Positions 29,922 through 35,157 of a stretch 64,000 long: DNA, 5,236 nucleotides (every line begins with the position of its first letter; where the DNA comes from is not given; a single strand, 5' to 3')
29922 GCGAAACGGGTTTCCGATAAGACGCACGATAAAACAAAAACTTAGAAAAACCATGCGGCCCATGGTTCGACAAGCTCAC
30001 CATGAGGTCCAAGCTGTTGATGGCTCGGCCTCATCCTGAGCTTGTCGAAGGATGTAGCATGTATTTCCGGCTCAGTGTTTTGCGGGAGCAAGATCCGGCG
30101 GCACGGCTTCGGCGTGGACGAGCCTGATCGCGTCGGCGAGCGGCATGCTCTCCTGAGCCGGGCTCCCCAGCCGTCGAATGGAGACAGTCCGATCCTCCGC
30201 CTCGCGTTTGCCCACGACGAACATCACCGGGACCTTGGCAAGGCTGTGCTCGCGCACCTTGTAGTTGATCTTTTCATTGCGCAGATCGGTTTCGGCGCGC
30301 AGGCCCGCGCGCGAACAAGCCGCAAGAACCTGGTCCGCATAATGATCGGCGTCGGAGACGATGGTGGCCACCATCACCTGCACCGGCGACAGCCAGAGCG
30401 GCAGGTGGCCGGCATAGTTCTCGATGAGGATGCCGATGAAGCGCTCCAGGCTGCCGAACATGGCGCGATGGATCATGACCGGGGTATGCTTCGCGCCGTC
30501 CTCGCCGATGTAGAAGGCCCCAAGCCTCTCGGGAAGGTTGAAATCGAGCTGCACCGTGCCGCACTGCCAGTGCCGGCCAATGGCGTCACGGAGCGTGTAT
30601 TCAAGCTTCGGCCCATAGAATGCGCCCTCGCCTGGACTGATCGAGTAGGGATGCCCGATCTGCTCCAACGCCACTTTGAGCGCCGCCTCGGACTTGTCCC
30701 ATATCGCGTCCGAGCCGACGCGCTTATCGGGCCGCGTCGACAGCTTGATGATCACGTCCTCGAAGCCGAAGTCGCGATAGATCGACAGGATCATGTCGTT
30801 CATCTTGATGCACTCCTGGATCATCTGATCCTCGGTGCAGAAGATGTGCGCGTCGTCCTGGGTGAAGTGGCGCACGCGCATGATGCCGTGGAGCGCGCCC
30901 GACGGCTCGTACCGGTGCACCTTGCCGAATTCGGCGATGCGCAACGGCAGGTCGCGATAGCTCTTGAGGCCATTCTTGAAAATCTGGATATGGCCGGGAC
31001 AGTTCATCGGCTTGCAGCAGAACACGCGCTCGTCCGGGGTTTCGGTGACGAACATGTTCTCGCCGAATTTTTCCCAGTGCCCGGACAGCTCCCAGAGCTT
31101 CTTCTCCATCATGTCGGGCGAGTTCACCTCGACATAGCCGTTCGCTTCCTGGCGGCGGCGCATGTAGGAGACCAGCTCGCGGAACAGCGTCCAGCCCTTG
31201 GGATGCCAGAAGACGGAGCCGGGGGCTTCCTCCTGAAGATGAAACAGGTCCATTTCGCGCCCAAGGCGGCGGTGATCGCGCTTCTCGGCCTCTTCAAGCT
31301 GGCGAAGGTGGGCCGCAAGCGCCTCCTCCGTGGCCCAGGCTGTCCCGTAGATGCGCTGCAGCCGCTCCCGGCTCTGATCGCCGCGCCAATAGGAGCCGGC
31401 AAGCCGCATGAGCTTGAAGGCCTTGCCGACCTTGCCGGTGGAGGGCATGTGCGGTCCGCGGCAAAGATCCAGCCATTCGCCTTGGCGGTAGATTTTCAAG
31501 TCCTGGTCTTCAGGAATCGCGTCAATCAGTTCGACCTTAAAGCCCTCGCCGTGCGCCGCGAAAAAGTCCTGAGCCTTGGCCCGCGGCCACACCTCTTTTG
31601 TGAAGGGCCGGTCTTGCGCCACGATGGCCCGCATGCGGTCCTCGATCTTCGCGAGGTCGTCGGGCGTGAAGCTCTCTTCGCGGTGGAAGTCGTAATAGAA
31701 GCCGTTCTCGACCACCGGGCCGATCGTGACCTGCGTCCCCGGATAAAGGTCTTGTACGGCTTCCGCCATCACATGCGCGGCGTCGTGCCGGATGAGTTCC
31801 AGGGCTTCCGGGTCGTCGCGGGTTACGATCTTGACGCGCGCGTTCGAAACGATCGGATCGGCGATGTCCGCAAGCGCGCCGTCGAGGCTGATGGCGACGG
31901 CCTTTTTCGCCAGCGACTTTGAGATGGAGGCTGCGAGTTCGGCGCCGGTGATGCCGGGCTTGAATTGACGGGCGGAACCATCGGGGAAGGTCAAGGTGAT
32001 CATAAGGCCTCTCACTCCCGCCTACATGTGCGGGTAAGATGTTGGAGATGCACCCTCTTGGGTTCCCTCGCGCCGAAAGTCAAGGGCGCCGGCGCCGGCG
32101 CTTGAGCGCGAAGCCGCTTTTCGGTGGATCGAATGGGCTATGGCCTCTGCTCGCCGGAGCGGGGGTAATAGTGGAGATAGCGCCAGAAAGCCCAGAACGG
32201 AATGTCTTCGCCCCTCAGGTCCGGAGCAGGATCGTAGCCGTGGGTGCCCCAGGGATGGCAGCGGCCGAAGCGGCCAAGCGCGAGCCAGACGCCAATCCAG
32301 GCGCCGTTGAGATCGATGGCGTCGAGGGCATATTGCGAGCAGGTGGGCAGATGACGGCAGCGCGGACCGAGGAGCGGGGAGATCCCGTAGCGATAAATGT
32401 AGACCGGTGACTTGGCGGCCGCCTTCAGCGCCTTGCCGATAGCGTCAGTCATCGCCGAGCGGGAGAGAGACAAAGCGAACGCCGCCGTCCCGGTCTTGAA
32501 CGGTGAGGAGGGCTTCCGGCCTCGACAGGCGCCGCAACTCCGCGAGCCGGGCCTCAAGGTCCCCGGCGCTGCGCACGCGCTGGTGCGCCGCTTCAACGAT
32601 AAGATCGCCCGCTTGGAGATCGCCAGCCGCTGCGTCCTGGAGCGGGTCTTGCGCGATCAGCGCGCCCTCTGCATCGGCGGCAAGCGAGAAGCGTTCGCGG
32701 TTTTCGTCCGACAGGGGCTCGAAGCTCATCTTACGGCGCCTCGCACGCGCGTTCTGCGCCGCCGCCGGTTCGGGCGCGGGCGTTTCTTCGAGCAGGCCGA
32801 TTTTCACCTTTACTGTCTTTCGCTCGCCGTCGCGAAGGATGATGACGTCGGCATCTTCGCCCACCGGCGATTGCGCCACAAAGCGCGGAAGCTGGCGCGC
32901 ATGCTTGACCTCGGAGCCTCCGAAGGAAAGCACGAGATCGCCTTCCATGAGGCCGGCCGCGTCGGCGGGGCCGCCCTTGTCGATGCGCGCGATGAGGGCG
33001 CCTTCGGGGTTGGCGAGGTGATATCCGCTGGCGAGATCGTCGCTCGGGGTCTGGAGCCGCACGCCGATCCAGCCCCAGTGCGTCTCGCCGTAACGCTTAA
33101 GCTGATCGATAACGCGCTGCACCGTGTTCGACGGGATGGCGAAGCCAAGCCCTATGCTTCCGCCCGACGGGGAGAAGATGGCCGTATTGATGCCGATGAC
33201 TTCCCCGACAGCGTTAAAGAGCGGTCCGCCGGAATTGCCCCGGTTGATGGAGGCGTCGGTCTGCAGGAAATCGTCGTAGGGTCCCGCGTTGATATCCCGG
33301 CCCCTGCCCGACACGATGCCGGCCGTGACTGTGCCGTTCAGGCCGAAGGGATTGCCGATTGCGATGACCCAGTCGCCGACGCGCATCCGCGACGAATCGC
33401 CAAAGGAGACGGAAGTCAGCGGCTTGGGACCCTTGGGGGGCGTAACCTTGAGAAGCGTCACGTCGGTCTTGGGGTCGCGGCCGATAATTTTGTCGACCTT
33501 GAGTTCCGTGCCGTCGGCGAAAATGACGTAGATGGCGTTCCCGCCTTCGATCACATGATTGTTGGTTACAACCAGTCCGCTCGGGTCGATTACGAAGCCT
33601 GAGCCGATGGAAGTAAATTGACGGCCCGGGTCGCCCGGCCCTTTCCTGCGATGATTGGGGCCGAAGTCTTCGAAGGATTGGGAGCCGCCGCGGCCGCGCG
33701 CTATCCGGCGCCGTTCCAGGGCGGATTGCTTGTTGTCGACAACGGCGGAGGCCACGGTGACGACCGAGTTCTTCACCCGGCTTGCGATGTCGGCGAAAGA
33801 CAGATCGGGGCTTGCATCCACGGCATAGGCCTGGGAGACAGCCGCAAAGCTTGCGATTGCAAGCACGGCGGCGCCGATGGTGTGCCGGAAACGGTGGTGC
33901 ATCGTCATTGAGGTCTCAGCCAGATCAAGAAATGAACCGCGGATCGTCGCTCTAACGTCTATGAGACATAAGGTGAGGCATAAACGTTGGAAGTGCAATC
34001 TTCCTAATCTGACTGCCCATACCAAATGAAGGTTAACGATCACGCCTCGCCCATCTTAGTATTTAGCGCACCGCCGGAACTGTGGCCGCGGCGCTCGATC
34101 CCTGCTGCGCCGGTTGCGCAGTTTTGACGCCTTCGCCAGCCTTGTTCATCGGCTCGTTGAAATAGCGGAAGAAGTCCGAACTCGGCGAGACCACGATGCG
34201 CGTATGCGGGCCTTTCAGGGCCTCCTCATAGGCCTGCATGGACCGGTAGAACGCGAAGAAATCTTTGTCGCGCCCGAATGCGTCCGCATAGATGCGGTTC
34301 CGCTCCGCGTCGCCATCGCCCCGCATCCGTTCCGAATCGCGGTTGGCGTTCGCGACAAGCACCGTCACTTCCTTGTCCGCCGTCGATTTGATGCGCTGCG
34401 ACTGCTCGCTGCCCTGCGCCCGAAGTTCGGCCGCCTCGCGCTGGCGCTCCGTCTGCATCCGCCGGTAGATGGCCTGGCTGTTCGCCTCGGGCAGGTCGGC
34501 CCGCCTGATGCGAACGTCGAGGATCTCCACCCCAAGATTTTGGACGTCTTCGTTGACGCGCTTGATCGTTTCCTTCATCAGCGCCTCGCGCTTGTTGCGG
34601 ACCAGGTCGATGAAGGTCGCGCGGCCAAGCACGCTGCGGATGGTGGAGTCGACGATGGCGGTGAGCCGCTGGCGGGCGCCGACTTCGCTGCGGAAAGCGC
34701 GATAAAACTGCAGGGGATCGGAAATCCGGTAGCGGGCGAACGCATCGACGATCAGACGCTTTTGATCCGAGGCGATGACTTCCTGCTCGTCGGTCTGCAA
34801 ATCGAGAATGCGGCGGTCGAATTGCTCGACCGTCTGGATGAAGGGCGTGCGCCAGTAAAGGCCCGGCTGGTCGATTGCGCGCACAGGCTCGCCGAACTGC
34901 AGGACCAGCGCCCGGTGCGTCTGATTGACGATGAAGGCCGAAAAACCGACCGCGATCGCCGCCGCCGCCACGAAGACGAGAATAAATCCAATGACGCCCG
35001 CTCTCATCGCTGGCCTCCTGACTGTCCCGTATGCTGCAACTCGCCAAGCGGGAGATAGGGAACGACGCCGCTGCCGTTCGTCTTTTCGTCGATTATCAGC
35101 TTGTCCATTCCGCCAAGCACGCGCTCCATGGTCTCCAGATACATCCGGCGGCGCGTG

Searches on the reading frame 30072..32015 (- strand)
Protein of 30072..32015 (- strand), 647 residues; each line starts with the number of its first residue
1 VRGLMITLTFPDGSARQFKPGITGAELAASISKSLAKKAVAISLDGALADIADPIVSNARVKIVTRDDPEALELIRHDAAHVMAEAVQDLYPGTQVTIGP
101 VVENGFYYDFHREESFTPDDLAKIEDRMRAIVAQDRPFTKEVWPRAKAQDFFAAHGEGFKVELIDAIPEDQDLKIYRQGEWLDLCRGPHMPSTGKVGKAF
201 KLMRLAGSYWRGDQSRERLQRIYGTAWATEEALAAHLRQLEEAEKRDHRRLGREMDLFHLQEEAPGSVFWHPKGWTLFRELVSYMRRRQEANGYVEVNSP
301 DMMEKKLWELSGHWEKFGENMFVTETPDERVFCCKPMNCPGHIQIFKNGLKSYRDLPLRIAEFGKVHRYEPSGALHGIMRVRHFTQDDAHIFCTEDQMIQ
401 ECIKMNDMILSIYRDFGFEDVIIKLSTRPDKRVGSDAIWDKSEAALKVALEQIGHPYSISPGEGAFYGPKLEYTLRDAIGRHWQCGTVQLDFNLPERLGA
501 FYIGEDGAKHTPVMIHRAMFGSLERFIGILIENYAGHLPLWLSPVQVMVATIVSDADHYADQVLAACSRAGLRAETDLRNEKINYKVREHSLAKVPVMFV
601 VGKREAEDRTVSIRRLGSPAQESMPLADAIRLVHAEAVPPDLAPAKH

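Call 7: search_protein_families(library=ncbifam, max_evalue=1e-10, proteins=[window:30072-32015:-])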
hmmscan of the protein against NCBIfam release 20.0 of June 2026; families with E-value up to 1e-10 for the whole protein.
window:30072-32015:- (647 aa): 9 families
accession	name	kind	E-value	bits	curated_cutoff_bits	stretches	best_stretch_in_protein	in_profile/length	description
TIGR00418.1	thrS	equivalog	8.3e-209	695.2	383.65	1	76-636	1-564/565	threonine--tRNA ligase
NF003068.0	PRK03991.1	equivalog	2.5e-55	188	484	1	241-636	192-591/613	threonine--tRNA ligase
NF008979.1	PRK12325.1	exception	3.7e-23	82.1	550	1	261-427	33-199/437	proline--tRNA ligase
NF006625.0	PRK09194.1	equivalog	3.7e-22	78.9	558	1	261-423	33-195/559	proline--tRNA ligase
TIGR00409.1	proS_fam_II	equivalog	8.8e-19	67.8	306.7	1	266-420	38-192/568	proline--tRNA ligase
TIGR00442.1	hisS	equivalog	5.5e-16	58.5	286.75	0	271-432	10-166/406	histidine--tRNA ligase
TIGR00408.1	proS_fam_I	equivalog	4.2e-14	52.3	437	0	263-434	26-202/475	proline--tRNA ligase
NF003211.1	PRK04173.1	equivalog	4e-13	49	312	0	346-430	177-261/454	glycine--tRNA ligase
TIGR00389.1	glyS_dimeric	equivalog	7.8e-11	41.2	243.3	0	344-415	169-241/565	glycine--tRNA ligase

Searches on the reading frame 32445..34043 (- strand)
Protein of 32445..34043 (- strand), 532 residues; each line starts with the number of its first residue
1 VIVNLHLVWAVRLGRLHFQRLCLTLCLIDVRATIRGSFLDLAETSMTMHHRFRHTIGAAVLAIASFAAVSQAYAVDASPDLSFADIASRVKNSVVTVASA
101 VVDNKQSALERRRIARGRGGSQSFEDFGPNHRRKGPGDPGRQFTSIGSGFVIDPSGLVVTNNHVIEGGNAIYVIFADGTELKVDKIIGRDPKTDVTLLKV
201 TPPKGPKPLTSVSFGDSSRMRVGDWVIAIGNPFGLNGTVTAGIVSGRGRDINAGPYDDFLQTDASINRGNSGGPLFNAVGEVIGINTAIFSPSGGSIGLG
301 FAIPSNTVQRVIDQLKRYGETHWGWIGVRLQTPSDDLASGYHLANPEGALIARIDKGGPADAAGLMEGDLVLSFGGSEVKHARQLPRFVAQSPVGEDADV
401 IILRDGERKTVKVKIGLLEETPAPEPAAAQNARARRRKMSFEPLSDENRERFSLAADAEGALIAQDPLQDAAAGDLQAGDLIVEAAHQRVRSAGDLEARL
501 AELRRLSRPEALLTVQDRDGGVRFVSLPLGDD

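Call 7: search_protein_families(library=ncbifam, max_evalue=1e-10, proteins=[window:32445-34043:-])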
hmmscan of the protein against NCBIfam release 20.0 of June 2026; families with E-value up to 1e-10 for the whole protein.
window:32445-34043:- (532 aa): 12 families
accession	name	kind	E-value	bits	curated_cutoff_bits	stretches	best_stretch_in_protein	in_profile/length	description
TIGR02037.1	degP_htrA_DO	subfamily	4.4e-125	418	416.2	1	82-516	2-424/434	Do family serine endopeptidase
NF008189.1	PRK10942.1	equivalog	5.8e-75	252.6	720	1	137-415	105-381/477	serine endoprotease DegP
NF041521.1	HhoA_HhoB_HtrA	equivalog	9e-75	252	450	1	91-418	4-334/335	HhoA/HhoB/HtrA family serine endopeptidase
NF007526.1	PRK10139.1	equivalog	3.5e-73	246.9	756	1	127-497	76-430/456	serine endoprotease DegQ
NF047968.1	SerProtHtrA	equivalog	4.4e-64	217.1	470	1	141-414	83-356/357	serine protease HtrA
NF050055.1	SerProtHtrAMycob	equivalog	5.9e-61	206.9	800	1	143-414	225-497/502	serine protease HtrA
NF040960.1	MamE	equivalog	4e-60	204.1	800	1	53-312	43-290/659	magnetosome formation protease MamE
TIGR02038.1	protease_degS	equivalog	1.9e-59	201.6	422.95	1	143-416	76-347/351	outer membrane-stress sensor serine endopeptidase DegS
NF008147.1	PRK10898.1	equivalog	3.4e-55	187.6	408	1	141-415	74-347/352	outer membrane-stress sensor serine endopeptidase DegS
NF053637.1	SerProtHtrAspr2045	equivalog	4.5e-40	137.8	650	1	141-415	99-386/394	serine protease HtrA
NF033740.0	MarP_fam_protase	equivalog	8.1e-19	67.9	250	1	145-316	211-378/390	MarP family serine protease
NF040961.1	MamO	equivalog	6.2e-16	57.9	800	1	143-309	96-261/648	magnetosome protein MamO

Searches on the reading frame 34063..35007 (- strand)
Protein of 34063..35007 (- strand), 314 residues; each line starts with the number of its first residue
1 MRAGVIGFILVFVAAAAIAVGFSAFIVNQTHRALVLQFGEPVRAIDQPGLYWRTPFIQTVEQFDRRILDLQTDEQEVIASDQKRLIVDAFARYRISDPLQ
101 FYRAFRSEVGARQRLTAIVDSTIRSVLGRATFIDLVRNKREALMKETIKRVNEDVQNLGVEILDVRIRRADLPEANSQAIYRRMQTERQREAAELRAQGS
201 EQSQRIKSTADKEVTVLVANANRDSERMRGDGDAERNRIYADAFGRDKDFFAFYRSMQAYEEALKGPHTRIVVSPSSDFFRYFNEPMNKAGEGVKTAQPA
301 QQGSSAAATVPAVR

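Call 7: search_protein_families(library=ncbifam, max_evalue=1e-10, proteins=[window:34063-35007:-])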
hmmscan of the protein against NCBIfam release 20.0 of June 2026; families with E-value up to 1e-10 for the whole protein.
window:34063-35007:- (314 aa): 4 families
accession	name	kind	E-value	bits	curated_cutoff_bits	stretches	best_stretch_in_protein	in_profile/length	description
TIGR01932.1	hflC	equivalog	6.1e-65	219.1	134.4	2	140-283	174-317/318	protease modulator HflC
NF008259.0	PRK11029.1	equivalog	3.5e-58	197.2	427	2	155-288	198-331/334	protease modulator HflC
TIGR01933.1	hflK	equivalog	3e-21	76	159.4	1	25-244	2-219/261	FtsH protease activity modulator HflK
NF008181.0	PRK10930.1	equivalog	1.1e-13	50.8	660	1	10-206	80-286/419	FtsH protease activity modulator HflK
